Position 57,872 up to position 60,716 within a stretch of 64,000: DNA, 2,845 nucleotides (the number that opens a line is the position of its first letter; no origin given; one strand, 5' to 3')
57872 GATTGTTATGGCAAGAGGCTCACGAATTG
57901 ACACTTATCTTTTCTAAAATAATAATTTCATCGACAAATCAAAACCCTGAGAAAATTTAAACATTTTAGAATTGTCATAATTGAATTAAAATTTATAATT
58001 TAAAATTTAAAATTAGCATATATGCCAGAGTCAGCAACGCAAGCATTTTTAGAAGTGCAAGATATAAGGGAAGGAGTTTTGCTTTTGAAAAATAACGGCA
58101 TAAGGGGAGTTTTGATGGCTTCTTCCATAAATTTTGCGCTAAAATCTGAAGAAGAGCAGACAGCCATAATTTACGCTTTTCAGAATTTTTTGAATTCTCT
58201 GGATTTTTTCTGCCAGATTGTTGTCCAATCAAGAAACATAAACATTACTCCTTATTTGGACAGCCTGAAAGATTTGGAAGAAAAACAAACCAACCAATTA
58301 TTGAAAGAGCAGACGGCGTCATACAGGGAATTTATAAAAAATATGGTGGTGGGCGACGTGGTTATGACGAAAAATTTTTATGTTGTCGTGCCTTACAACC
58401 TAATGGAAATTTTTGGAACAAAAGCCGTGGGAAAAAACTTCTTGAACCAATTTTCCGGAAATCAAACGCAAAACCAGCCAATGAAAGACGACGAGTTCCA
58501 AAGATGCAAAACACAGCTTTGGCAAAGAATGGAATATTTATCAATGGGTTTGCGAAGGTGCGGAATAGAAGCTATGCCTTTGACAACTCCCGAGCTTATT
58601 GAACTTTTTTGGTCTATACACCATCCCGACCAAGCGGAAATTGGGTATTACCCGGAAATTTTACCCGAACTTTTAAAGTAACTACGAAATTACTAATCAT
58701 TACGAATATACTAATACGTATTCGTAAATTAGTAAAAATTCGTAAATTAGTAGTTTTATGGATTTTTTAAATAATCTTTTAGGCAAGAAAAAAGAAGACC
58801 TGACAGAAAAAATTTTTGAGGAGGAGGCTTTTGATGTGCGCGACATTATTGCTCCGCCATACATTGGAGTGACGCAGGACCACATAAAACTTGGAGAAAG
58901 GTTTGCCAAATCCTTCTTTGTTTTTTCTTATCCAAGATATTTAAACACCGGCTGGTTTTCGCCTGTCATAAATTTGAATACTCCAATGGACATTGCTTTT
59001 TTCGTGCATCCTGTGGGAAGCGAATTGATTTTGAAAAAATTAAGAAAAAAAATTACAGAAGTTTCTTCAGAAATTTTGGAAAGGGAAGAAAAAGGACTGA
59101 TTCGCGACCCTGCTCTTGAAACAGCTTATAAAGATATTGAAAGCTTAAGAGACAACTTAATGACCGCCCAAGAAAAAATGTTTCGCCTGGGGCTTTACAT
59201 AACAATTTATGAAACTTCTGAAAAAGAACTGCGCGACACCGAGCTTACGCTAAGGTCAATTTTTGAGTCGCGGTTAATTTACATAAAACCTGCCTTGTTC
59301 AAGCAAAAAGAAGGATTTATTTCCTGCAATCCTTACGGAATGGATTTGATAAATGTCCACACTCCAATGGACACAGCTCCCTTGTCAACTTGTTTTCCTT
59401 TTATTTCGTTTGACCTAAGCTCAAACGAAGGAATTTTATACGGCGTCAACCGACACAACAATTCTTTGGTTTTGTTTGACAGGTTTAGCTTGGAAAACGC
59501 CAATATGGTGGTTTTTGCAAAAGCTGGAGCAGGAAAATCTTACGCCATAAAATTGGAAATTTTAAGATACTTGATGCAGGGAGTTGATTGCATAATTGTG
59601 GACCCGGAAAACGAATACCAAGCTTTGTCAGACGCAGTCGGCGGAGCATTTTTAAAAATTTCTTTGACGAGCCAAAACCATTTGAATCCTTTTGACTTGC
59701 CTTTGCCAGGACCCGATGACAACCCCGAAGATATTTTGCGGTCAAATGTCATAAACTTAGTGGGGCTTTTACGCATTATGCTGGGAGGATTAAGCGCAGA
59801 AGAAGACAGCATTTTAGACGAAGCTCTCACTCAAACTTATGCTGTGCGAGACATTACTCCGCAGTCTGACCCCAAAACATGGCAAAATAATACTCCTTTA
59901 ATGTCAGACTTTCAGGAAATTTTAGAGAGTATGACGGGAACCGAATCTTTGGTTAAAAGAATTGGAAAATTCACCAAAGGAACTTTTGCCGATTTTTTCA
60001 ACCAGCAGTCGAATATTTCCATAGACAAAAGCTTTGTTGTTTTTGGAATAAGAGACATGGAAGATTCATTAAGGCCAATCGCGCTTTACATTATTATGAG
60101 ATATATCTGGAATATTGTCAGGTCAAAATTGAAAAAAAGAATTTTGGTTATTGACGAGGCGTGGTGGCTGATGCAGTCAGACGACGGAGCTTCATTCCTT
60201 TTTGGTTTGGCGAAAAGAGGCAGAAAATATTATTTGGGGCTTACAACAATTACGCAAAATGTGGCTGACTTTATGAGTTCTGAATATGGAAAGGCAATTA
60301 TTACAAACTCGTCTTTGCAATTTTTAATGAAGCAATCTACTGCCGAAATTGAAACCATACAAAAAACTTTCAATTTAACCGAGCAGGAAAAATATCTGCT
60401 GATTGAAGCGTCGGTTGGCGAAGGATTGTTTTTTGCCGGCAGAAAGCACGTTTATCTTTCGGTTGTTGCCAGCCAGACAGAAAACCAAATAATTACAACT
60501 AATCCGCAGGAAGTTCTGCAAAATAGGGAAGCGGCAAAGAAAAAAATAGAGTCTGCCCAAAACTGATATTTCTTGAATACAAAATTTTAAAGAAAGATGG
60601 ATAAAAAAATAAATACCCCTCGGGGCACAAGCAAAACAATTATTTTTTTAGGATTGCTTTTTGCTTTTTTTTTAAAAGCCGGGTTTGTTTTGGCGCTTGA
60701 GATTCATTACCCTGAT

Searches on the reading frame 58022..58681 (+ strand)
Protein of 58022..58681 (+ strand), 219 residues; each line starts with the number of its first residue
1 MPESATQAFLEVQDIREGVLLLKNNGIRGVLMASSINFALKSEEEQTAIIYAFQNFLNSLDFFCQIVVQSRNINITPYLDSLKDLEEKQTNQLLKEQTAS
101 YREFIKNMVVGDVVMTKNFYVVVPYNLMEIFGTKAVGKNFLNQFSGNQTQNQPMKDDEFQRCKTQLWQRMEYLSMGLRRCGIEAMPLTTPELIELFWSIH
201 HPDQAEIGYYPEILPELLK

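Call 52: search_protein_families(library=pfam, proteins=[window:58022-58681:+], max_evalue=0.001)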
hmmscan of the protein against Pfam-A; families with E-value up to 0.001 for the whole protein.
window:58022-58681:+ (219 aa): 1 family
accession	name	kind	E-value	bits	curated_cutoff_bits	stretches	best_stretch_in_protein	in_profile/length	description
PF11130.14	TraC_F_IV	-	0.00089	18.8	28.1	0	30-205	27-175/375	TraC protein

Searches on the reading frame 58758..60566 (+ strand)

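Call 52: search_protein_families(library=pfam, proteins=[window:58758-60566:+], max_evalue=0.001)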
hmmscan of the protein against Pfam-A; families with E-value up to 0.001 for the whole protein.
window:58758-60566:+ (602 aa): 3 families
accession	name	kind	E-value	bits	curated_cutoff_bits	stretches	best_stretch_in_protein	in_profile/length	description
PF19044.6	P-loop_TraG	-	5.9e-28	98.1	25.8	1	245-550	27-344/413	TraG P-loop domain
PF12846.13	AAA_10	-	1.3e-13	51.2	27.5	1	247-543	21-321/362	AAA-like domain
PF01935.23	DUF87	-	5e-07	30.5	23.2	1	250-321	26-84/220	Helicase HerA, central domain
